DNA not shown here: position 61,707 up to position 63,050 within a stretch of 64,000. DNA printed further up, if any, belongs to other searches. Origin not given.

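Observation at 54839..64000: Unassigned lipid/polyketide-like gene cluster with a KS plus Cys-less KS partner, running off the window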

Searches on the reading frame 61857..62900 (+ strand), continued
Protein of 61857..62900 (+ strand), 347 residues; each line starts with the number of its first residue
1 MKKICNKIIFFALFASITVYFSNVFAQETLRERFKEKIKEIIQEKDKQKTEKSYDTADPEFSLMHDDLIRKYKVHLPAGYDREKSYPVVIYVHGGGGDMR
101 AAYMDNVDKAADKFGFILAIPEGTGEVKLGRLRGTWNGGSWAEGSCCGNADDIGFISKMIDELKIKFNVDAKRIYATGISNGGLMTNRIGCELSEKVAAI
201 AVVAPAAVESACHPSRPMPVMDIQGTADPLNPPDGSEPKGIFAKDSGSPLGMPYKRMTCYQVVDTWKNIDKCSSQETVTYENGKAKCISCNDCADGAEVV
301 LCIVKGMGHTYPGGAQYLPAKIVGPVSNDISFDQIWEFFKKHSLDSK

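Call 36: find_encoding_contigs(protein=P0133, flank=10000, max_places=1)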
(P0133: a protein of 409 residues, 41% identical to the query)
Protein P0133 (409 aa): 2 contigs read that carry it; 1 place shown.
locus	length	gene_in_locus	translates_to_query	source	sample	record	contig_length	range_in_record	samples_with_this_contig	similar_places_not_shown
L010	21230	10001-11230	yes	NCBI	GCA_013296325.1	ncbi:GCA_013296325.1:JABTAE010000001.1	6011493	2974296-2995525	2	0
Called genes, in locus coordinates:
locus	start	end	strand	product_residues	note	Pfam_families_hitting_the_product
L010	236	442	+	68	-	-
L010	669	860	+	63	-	-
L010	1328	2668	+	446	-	PF04101:Glyco_tran_28_C (weak), PF06722:EryCIII-like_C, PF00201:UDPGT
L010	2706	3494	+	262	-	PF00440:TetR_N, PF14246:TetR_C_7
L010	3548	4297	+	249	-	PF00072:Response_reg, PF04397:LytTR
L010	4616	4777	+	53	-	PF13936:HTH_38 (weak)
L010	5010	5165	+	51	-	-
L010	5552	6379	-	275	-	PF13546:DDE_5 (faint)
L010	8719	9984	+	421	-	PF00109:ketoacyl-synt, PF02801:Ketoacyl-synt_C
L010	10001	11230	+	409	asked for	PF00109:ketoacyl-synt, PF00108:Thiolase_N (faint), PF02801:Ketoacyl-synt_C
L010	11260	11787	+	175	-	-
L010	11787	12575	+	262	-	PF04199:Cyclase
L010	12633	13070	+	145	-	PF03364:Polyketide_cyc (weak)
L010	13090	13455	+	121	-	PF01648:ACPS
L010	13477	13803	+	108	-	PF02627:CMD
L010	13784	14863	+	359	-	PF04015:DUF362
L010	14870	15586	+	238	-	PF02596:DUF169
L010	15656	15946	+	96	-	-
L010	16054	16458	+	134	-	PF01648:ACPS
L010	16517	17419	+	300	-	PF04909:Amidohydro_2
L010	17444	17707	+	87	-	PF00550:PP-binding (weak)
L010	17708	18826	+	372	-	PF06500:FrsA-like, PF05448:AXE1 (weak), PF01738:DLH, PF00326:Peptidase_S9, PF08840:BAAT_C (weak), PF12146:Hydrolase_4 (weak)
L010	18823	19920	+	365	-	PF06500:FrsA-like, PF05448:AXE1 (faint), PF01738:DLH, PF12146:Hydrolase_4, PF00561:Abhydrolase_1 (faint), PF12697:Abhydrolase_6 (weak), PF00326:Peptidase_S9, PF12146:Hydrolase_4 (weak)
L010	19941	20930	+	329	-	PF00108:Thiolase_N (faint), PF08545:ACP_syn_III, PF08541:ACP_syn_III_C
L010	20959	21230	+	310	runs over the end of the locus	PF00005:ABC_tran, PF13304:AAA_21 (faint), PF13732:DrrA1-3_C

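Call 38: find_related_loci(query=A1, collection=genome_contigs, flank=10000)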
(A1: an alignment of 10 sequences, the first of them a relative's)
Query A1 (410 aa) in genome_contigs; peptide patterns used: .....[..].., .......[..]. (x = any residue, [..] = any of these).
438 stretches matched a pattern; 386 encode a relative of the query (tblastn E <= 1e-3); the best 80 are kept; 80 distinct loci.
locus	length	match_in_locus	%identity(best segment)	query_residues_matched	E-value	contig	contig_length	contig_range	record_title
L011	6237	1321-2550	92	1-410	0e+0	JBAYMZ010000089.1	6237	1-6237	MAG: Candidatus Omnitrophota bacterium isolate SO_2016_LW1_52 scaffold19376_LW64-88_2016, whole genome shotgun sequence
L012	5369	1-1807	90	1-410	0e+0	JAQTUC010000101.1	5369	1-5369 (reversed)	MAG: Candidatus Omnitrophota bacterium isolate STB_55 NODE_48295_length_5369_cov_2.457459_Sandtown_B, whole genome shotg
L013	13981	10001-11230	89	1-410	0e+0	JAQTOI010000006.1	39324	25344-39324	MAG: Candidatus Omnitrophota bacterium isolate STA_84 NODE_1991_length_39324_cov_4.474781_Sandtown_A, whole genome shotg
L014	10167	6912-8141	89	1-410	0e+0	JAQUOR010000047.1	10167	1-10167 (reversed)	MAG: Candidatus Omnitrophota bacterium isolate STD1_205 NODE_19099_length_10167_cov_3.018825_Sandtown_D1, whole genome s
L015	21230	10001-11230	87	1-410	0e+0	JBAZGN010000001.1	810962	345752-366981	MAG: Candidatus Omnitrophota bacterium isolate SO_2017_LW3_46 NODE_6_length_810962_cov_4.668257_LW162_2017, whole genome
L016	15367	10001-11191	91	14-410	0e+0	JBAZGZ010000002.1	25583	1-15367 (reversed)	MAG: Candidatus Omnitrophota bacterium isolate SO_2017_LW3_58 NODE_4861_length_25583_cov_1.057668_LW162_2017, whole geno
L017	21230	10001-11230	87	1-410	0e+0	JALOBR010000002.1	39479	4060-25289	MAG: Candidatus Omnitrophota bacterium isolate SO_2017_LW3 bin 47 NODE_2361_length_39479_cov_1.364657_LW162_2017, whole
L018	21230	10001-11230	86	1-410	0e+0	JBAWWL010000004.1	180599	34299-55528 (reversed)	MAG: Candidatus Omnitrophota bacterium isolate ELA036 MAG036_4, whole genome shotgun sequence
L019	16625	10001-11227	85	1-409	0e+0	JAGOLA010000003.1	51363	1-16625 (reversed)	MAG: Candidatus Omnitrophota bacterium isolate Go_SlDig_bin_159 Go_SlDig_1680_length_51363_cov_5.244106, whole genome sh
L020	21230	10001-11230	84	1-410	0e+0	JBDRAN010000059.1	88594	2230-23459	MAG: Candidatus Omnitrophota bacterium isolate MEGAHIT-group-1.1004 k141_13059686, whole genome shotgun sequence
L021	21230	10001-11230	81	1-410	0e+0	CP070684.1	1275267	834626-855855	MAG: Candidatus Omnitrophota bacterium isolate bin66 chromosome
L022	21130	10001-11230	81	1-410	0e+0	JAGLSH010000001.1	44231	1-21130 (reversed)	MAG: Candidatus Omnitrophota bacterium isolate RS_9_46 ROV157_9.bin.46.fa_1, whole genome shotgun sequence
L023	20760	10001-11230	81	1-410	0e+0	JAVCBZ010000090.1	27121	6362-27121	MAG: Candidatus Susulua stagnicola isolate MAG_3300035698_1005 Ga0374944_004547, whole genome shotgun sequence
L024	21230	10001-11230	81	1-410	0e+0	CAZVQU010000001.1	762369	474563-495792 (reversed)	MAG TPA_asm: uncultured Planctomycetia bacterium isolate SRP167671_co3_96 genome assembly, contig: NODE_2_length_762369_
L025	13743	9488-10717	80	1-410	0e+0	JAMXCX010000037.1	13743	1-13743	MAG: Candidatus Omnitrophota bacterium isolate MohnsGC05_bin006 NODE_37_length_13743_cov_18.653886, whole genome shotgun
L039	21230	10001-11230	78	1-410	0e+0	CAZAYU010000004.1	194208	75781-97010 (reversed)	MAG TPA_asm: uncultured Planctomycetia bacterium isolate binchicken_co49_31 genome assembly, contig: NODE_7_length_19420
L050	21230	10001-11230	73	1-410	0e+0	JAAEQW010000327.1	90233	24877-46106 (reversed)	MAG: Candidatus Omnitrophota bacterium isolate Gpa_28 GpaG_CONTIG4756913, whole genome shotgun sequence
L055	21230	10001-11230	72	1-410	0e+0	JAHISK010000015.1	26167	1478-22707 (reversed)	MAG: Candidatus Omnitrophota bacterium isolate MM_PC_MetaG.mb.171 MM_PC_MetaG.mb.171_k141_186607, whole genome shotgun s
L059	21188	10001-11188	71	1-396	0e+0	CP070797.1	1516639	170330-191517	MAG: Candidatus Omnitrophota bacterium isolate bin140 chromosome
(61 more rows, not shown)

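Call 43: search_protein_families(library=pfam, proteins=[L006:19443-20432:+, L006:18976-19443:+, L006:6723-7160:+, L001:12641-13471:+, L001:13680-14117:+, L001:16689-17564:+], max_evalue=1)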
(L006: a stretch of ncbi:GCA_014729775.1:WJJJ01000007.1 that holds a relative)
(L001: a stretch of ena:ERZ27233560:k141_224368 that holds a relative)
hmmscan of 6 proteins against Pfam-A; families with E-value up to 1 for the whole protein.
L006:19443-20432:+ (330 aa): 2 families
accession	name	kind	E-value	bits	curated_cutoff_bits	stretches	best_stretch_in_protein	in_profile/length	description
PF00596.27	Aldolase_II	-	1.5e-36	126.5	22.2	1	9-181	2-182/183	Class II Aldolase and Adducin N-terminal domain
PF02036.22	SCP2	-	5.9e-07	30.2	21.3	1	239-310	23-93/101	SCP-2 sterol transfer family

L006:18976-19443:+ (156 aa): 1 family
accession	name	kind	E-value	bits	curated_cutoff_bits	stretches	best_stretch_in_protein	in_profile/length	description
PF13481.12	AAA_25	-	0.22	11.5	27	1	60-81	30-51/195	AAA domain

L006:6723-7160:+ (146 aa): 1 family
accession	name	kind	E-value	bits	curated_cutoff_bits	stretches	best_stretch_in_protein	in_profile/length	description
PF05707.18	Zot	-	0.19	11.6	20.3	1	6-43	76-117/197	Zonular occludens toxin (Zot)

L001:12641-13471:+ (277 aa): 1 family
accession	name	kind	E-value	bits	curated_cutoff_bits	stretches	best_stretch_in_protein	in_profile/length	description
PF04199.19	Cyclase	-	5.5e-28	98.4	23.1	1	16-207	1-142/142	Putative cyclase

L001:13680-14117:+ (146 aa): 2 families
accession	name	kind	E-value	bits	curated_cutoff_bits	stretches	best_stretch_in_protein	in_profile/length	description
PF10604.15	Polyketide_cyc2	-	2.6e-09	37.9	27.4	1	2-141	2-142/142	Polyketide cyclase / dehydrase and lipid transport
PF03364.25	Polyketide_cyc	-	1.7e-06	28.7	23.4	1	10-134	1-123/126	Polyketide cyclase / dehydrase and lipid transport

L001:16689-17564:+ (292 aa): 1 family
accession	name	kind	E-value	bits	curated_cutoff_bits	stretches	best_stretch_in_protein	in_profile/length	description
PF04909.20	Amidohydro_2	-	9.9e-17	62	26.4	1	94-286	98-282/289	Amidohydrolase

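Call 44: search_solved_structures(query=L001:12641-13471:+, max_evalue=0.01)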
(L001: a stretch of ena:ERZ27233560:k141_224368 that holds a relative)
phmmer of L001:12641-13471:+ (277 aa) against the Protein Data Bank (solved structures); distinct sequences matched with E-value up to 0.01: 6.
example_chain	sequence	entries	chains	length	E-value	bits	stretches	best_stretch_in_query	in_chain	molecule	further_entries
2b0a_A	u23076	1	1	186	9.4e-05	25.5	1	154-205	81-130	Hypothetical protein MJ0783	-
5nnb_A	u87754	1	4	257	0.00059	22.9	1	88-274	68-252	isatin hydrolase A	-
5nna_A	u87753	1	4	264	0.00064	22.8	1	88-274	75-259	isatin hydrolase A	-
6bnn_A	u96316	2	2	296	0.0066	19.5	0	52-101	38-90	Lactoylglutathione lyase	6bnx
6bnz_A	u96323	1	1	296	0.0068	19.4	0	52-101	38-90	Lactoylglutathione lyase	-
5d7z_A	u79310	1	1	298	0.0075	19.3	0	53-101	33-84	Lactoylglutathione lyase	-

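Call 45: search_solved_structures(query=L001:16689-17564:+, max_evalue=0.01)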
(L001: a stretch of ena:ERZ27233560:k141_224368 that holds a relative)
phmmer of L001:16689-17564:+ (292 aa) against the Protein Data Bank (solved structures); distinct sequences matched with E-value up to 0.01: 26.
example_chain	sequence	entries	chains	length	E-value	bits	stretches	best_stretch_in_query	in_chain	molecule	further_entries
4ign_A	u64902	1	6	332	1.5e-12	50.9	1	60-269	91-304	2-amino-3-carboxymuconate-6-semialdehyde decarboxylase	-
4igm_A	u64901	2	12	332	1.5e-12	50.9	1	60-269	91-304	2-amino-3-carboxymuconate-6-semialdehyde decarboxylase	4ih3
4ofc_A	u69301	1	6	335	1.6e-12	50.8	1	60-269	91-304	2-amino-3-carboxymuconate-6-semialdehyde decarboxylase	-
2wm1_A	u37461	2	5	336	1.6e-12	50.8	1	60-269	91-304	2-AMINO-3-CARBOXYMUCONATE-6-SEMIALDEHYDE DECARBOXYLASE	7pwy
8yt2_A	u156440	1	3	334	5.1e-12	49.2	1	100-291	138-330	2-amino-3-carboxymuconate 6-semialdehyde decarboxylase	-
4epk_A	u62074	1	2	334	9.3e-12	48.3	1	100-291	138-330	2-amino-3-carboxymuconate 6-semialdehyde decarboxylase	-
4ifk_B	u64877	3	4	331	1.2e-11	47.9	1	100-291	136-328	2-amino-3-carboxymuconate 6-semialdehyde decarboxylase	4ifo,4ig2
2hbv_A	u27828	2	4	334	1.3e-11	47.9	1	100-291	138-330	2-amino-3-carboxymuconate 6-semialdehyde decarboxylase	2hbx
6mgt_A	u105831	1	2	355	1.5e-11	47.6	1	100-291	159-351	2-amino-3-carboxymuconate 6-semialdehyde decarboxylase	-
6mgs_A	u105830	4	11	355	1.5e-11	47.6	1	100-291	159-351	2-amino-3-carboxymuconate 6-semialdehyde decarboxylase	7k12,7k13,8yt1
4era_A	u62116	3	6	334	1.6e-11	47.5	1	100-291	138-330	2-amino-3-carboxymuconate 6-semialdehyde decarboxylase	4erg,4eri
4ifr_A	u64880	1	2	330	8.4e-11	45.2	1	100-291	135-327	2-amino-3-carboxymuconate 6-semialdehyde decarboxylase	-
4ifk_A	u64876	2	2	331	8.5e-11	45.2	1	100-291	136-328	2-amino-3-carboxymuconate 6-semialdehyde decarboxylase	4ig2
6omp_A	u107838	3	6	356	5.3e-09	39.3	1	60-291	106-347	PtmU3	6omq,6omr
4icm_A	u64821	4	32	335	5.1e-08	36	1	122-262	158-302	5-carboxyvanillate decarboxylase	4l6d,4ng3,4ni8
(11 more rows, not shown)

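Call 60: find_homologous_proteins(query=L006:19443-20432:+, max_evalue=0.00001)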
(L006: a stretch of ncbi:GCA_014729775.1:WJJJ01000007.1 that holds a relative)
Query L006:19443-20432:+ (330 aa): 181 proteins with E <= 0.00001 among 3019 candidates; the best 120 are listed.
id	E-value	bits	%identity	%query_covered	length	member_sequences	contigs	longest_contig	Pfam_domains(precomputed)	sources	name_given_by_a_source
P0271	6.0e-220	747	100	100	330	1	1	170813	PF00596.28,PF02036.23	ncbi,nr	ncbi:MAG: hypothetical protein GF333_02085 [Candidatus Omnitrophica bacterium]|nr:hypothetical prote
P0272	4.0e-130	452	61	100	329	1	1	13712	PF00596.28,PF02036.23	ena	-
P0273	3.0e-128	446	60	100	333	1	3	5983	PF00596.28,PF02036.23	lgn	-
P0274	7.7e-127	441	58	100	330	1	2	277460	PF00596.28,PF02036.23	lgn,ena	-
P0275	1.5e-126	440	59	100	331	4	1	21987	PF00596.28,PF02036.23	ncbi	-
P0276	3.7e-124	432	57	99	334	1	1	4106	PF00596.28,PF02036.23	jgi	jgi:L-fuculose-phosphate aldolase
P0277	3.2e-123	429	57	98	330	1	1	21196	PF00596.28,PF02036.23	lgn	-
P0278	4.3e-123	429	58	99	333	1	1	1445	PF00596.28,PF02036.23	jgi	jgi:L-fuculose-phosphate aldolase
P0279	8.7e-123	428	57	100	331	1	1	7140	PF00596.28,PF02036.23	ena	-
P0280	1.7e-122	427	59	100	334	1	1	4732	PF00596.28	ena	-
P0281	2.0e-122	426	58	100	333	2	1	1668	PF00596.28,PF02036.23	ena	-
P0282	2.4e-122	426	57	100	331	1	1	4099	PF00596.28,PF02036.23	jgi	-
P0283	3.9e-122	426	57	99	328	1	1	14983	PF00596.28,PF02036.23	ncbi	-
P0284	6.5e-122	425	56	100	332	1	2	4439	PF00596.28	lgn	-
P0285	8.8e-122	424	56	100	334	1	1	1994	PF00596.28,PF02036.23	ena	-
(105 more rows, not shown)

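Call 63: search_solved_structures(query=A1, max_evalue=1e-30, show_alignments=1)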
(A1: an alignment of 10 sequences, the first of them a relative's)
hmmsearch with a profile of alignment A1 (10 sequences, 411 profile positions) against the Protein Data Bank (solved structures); distinct sequences matched with E-value up to 1e-30: 74 (the best 60 are shown).
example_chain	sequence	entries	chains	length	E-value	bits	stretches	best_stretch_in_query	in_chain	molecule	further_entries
3o04_A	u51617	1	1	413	6.4e-101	341.2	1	2-409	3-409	beta-keto-acyl carrier protein synthase II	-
5sxo_A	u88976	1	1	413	6.5e-101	341.2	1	2-409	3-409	3-oxoacyl-[acyl-carrier-protein] synthase 2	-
4ls5_A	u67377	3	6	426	1.7e-99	336.5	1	2-409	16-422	3-oxoacyl-[acyl-carrier-protein] synthase 2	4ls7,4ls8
1j3n_A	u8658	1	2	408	3.4e-99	335.5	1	3-410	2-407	3-oxoacyl-(acyl-carrier protein) synthase II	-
4ls6_A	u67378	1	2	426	4e-99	335.3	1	2-409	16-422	3-oxoacyl-[acyl-carrier-protein] synthase 2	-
2gqd_A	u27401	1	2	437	2.5e-95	322.8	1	2-410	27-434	3-oxoacyl-[acyl-carrier-protein] synthase 2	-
4r8e_A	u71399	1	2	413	2.8e-95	322.6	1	2-409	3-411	3-oxoacyl-[acyl-carrier-protein] synthase 2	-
4qav_A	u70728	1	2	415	1.6e-94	320.1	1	2-408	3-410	3-oxoacyl-[acyl-carrier-protein] synthase 2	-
2gfv_A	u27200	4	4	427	8e-94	317.8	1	2-408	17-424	3-oxoacyl-[acyl-carrier-protein] synthase 2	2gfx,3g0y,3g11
9lpl_A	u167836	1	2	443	8.7e-94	317.7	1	2-408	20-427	3-oxoacyl-[acyl-carrier-protein] synthase 2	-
1e5m_A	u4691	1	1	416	1.5e-93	316.9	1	2-410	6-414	BETA KETOACYL ACYL CARRIER PROTEIN SYNTHASE II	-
3hnz_A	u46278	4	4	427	2e-93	316.5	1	2-408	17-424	3-oxoacyl-[acyl-carrier-protein] synthase 2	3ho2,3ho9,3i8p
6okg_A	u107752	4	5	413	2.6e-93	316.2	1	2-408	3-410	3-oxoacyl-[acyl-carrier-protein] synthase 2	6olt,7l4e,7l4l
1b3n_A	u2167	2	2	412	2.8e-93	316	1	2-408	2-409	PROTEIN (KETOACYL ACYL CARRIER PROTEIN SYNTHASE 2) | BETA-KETOACYL ACP SYNTHASE II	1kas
2gfw_A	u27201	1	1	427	3.2e-93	315.9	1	2-408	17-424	3-oxoacyl-[acyl-carrier-protein] synthase 2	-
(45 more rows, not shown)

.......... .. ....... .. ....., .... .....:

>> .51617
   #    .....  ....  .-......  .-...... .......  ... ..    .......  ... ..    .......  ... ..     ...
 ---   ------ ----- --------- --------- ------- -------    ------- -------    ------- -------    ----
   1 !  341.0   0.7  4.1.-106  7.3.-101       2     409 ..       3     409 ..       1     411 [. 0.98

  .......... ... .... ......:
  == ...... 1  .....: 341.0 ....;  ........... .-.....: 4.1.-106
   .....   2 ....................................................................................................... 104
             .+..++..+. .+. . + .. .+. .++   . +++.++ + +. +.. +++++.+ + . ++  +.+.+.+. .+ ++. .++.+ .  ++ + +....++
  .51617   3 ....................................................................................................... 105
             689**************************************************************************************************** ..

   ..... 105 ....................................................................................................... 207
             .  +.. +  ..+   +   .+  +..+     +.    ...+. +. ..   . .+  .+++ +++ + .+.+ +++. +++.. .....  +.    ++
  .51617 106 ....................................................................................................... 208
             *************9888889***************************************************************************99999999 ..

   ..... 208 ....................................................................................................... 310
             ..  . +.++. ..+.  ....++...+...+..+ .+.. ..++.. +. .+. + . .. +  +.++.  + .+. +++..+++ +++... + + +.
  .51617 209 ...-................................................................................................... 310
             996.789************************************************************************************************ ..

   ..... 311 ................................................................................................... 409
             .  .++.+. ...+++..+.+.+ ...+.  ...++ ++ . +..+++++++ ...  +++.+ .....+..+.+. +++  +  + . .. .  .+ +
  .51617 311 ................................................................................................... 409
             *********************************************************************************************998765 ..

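Call 70: search_protein_families(library=pfam, proteins=[L022:19964-21130:+, L039:20179-21228:+], max_evalue=0.001)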
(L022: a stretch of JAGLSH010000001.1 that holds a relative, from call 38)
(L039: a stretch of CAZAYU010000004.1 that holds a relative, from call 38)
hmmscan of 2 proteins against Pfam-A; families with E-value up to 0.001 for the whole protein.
L022:19964-21130:+ (389 aa): 2 families
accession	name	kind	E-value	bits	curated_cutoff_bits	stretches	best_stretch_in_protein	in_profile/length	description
PF00171.27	Aldedh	-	3.5e-133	445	23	1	17-389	7-370/461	Aldehyde dehydrogenase family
PF05893.19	LuxC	-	7.9e-07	28.7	21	1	130-304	74-253/401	Acyl-CoA reductase (LuxC)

L039:20179-21228:+ (350 aa): 2 families
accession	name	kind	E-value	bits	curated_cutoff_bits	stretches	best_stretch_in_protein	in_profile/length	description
PF00171.27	Aldedh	-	1.7e-109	366.9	23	1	14-349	4-332/461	Aldehyde dehydrogenase family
PF05893.19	LuxC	-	0.00045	19.7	21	1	139-313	84-262/401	Acyl-CoA reductase (LuxC)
